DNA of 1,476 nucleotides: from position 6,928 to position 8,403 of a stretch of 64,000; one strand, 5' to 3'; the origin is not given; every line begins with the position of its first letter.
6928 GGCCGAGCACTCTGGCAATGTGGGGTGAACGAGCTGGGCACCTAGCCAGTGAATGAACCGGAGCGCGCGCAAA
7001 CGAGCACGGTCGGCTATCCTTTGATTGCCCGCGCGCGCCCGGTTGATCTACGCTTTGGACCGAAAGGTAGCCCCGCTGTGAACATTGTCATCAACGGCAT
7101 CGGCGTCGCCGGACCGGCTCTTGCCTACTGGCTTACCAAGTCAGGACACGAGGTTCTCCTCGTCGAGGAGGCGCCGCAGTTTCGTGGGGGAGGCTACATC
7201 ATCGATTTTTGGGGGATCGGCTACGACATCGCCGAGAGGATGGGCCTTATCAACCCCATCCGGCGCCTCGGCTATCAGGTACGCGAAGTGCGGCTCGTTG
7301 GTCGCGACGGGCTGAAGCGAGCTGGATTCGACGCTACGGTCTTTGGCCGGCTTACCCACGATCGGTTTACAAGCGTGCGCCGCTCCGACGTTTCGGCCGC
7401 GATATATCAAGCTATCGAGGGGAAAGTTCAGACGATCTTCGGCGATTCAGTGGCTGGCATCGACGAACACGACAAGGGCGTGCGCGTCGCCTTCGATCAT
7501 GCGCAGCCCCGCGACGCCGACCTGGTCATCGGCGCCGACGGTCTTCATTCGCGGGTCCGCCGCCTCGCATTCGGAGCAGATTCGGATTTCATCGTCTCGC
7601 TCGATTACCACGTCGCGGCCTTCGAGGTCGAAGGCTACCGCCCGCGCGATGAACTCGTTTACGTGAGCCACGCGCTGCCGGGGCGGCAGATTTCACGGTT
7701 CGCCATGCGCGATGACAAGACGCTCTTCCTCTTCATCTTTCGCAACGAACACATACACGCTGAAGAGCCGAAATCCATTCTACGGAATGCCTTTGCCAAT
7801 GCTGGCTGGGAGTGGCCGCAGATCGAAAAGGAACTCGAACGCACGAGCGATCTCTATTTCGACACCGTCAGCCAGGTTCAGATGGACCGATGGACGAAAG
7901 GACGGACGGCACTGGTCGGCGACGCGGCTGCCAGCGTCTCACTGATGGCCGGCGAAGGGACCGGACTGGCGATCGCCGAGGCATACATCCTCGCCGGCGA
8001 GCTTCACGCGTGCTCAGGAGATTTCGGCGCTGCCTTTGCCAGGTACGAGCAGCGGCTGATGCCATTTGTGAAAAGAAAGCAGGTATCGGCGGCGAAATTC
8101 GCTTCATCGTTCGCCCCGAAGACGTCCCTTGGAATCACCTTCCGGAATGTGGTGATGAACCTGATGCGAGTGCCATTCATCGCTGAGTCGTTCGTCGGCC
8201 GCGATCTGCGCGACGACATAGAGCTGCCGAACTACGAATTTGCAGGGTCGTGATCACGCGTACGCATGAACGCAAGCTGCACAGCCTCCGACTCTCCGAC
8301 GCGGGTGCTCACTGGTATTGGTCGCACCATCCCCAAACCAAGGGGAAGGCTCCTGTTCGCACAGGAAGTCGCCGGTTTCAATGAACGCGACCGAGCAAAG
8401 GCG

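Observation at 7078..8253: Cassette-borne FAD monooxygenase, possible antibiotic-inactivating flavoenzyme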

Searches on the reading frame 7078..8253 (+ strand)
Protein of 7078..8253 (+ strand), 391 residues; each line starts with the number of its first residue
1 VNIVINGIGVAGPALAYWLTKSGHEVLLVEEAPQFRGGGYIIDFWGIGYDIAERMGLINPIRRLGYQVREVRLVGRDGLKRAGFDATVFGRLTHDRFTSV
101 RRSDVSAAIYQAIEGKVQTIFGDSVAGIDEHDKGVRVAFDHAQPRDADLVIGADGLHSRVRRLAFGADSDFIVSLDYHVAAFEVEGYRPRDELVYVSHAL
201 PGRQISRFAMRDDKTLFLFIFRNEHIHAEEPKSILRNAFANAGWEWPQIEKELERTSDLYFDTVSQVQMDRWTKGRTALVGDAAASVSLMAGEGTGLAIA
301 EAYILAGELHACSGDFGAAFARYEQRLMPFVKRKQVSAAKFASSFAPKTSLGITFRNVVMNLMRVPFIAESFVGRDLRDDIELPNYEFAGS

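Call 7: search_protein_families(library=pfam, proteins=[window:7078-8253:+], max_evalue=0.01)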
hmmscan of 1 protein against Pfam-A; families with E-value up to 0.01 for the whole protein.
window:7078-8253:+ (391 aa): 3 families
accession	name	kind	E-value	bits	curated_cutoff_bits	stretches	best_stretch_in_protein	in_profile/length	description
PF01494.25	FAD_binding_3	-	1.3e-14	54.7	22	1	3-311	4-320/349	FAD binding domain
PF01266.30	DAO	-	0.0001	22.4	27.9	1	3-36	2-35/353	FAD dependent oxidoreductase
PF07992.20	Pyr_redox_2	-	0.0011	18.9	26.1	0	2-41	2-41/291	Pyridine nucleotide-disulphide oxidoreductase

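Call 8: search_protein_families(library=ncbifam, proteins=[window:7078-8253:+], max_evalue=0.01)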
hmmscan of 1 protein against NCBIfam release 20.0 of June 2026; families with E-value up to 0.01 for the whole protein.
window:7078-8253:+ (391 aa): 58 families (the best 25 are shown)
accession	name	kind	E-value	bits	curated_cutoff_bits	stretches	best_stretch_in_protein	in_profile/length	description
NF005761.0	PRK07588.1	equivalog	2.4e-161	537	454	1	1-387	1-391/392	FAD-binding domain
NF033476.1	tet_destruct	subfamily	1.8e-64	218.1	550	1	2-340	5-346/386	tetracycline destructase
NF004523.0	PRK05868.1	equivalog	6.2e-64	216.1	536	1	2-336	3-343/372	FAD-binding protein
NF005313.0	PRK06847.1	subfamily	1.9e-36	125.8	372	1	2-332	6-338/375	hypothetical protein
NF033623.1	urate_HpxO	equivalog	9.5e-28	97.2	500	1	3-327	2-328/381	FAD-dependent urate hydroxylase HpxO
NF006021.0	PRK08163.1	equivalog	1.6e-23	83.4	459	2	2-166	7-175/398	3-hydroxybenzoate 6-monooxygenase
NF005720.0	PRK07538.1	subfamily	2.1e-22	79.7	400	2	1-168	3-177/418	hypothetical protein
NF005243.0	PRK06753.1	equivalog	2.9e-22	79.1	365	2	1-162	1-156/374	hypothetical protein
NF005566.0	PRK07236.1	subfamily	2.6e-19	69.4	333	2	247-334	277-364/386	hypothetical protein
TIGR01988.1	Ubi-OHases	subfamily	2.1e-18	66.4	224.65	1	2-364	1-372/387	ubiquinone biosynthesis hydroxylase, UbiH/UbiF/VisC/COQ6 family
NF005452.0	PRK07045.1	equivalog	3.7e-15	55.7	397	2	2-162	7-169/388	putative monooxygenase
TIGR03219.1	salicylate_mono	equivalog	1.1e-14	54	446.35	1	2-163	2-164/414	salicylate 1-monooxygenase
NF005788.0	PRK07608.1-3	equivalog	3e-14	52.6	478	2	2-164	4-172/388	UbiH/UbiF family hydroxylase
TIGR01984.1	UbiH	equivalog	3.9e-13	49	392.2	1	2-164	1-168/382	2-octaprenyl-6-methoxyphenyl hydroxylase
TIGR02032.1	GG-red-SF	subfamily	4.8e-13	49.4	158.8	1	3-302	3-290/297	geranylgeranyl reductase family protein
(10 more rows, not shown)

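Call 9: search_solved_structures(query=window:7078-8253:+, max_evalue=0.001, show_alignments=2)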
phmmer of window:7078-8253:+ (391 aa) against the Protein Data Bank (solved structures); distinct sequences matched with E-value up to 0.001: 44.
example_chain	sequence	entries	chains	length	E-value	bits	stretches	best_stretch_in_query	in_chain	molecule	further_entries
5tue_A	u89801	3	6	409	8.9e-58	199.5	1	2-346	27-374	Tetracycline destructase Tet(50)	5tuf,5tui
5tul_A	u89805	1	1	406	1.8e-54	188.6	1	3-352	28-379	Tetracycline destructase Tet(55)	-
5tuk_A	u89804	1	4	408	1.1e-52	182.7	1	3-346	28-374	Tetracycline destructase Tet(51)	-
5tum_A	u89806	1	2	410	1.1e-51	179.4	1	2-350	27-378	tetracycline destructase Tet(56)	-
8twf_D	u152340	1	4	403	5.8e-50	173.8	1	2-346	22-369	6-hydroxynicotinate 3-monooxygenase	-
8twg_B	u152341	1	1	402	4.8e-46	160.9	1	2-346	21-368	6-hydroxynicotinate 3-monooxygenase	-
8uiq_A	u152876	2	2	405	1e-13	54.5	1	3-171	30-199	6-hydroxynicotinate 3-monooxygenase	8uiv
3rp8_A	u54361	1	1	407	1.5e-13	54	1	2-331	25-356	flavoprotein monooxygenase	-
5eow_A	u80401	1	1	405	1.5e-13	53.9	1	3-171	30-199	6-hydroxynicotinate 3-monooxygenase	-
3rp6_A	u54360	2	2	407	5.2e-13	52.1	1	2-331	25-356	flavoprotein monooxygenase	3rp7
3alm_A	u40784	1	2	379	4.5e-12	49.1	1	259-344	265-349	2-methyl-3-hydroxypyridine-5-carboxylic acid oxygenase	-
3all_A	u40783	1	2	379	5.8e-12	48.7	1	258-344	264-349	2-methyl-3-hydroxypyridine-5-carboxylic acid oxygenase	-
3alj_A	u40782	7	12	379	6.1e-12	48.6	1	259-344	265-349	2-methyl-3-hydroxypyridine-5-carboxylic acid oxygenase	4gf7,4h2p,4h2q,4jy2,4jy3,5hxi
4h2n_A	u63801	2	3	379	6.9e-12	48.5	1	259-344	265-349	2-methyl-3-hydroxypyridine-5-carboxylic acid oxygenase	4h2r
3gmb_A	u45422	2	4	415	9.4e-12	48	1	259-344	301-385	2-methyl-3-hydroxypyridine-5-carboxylic acid oxygenase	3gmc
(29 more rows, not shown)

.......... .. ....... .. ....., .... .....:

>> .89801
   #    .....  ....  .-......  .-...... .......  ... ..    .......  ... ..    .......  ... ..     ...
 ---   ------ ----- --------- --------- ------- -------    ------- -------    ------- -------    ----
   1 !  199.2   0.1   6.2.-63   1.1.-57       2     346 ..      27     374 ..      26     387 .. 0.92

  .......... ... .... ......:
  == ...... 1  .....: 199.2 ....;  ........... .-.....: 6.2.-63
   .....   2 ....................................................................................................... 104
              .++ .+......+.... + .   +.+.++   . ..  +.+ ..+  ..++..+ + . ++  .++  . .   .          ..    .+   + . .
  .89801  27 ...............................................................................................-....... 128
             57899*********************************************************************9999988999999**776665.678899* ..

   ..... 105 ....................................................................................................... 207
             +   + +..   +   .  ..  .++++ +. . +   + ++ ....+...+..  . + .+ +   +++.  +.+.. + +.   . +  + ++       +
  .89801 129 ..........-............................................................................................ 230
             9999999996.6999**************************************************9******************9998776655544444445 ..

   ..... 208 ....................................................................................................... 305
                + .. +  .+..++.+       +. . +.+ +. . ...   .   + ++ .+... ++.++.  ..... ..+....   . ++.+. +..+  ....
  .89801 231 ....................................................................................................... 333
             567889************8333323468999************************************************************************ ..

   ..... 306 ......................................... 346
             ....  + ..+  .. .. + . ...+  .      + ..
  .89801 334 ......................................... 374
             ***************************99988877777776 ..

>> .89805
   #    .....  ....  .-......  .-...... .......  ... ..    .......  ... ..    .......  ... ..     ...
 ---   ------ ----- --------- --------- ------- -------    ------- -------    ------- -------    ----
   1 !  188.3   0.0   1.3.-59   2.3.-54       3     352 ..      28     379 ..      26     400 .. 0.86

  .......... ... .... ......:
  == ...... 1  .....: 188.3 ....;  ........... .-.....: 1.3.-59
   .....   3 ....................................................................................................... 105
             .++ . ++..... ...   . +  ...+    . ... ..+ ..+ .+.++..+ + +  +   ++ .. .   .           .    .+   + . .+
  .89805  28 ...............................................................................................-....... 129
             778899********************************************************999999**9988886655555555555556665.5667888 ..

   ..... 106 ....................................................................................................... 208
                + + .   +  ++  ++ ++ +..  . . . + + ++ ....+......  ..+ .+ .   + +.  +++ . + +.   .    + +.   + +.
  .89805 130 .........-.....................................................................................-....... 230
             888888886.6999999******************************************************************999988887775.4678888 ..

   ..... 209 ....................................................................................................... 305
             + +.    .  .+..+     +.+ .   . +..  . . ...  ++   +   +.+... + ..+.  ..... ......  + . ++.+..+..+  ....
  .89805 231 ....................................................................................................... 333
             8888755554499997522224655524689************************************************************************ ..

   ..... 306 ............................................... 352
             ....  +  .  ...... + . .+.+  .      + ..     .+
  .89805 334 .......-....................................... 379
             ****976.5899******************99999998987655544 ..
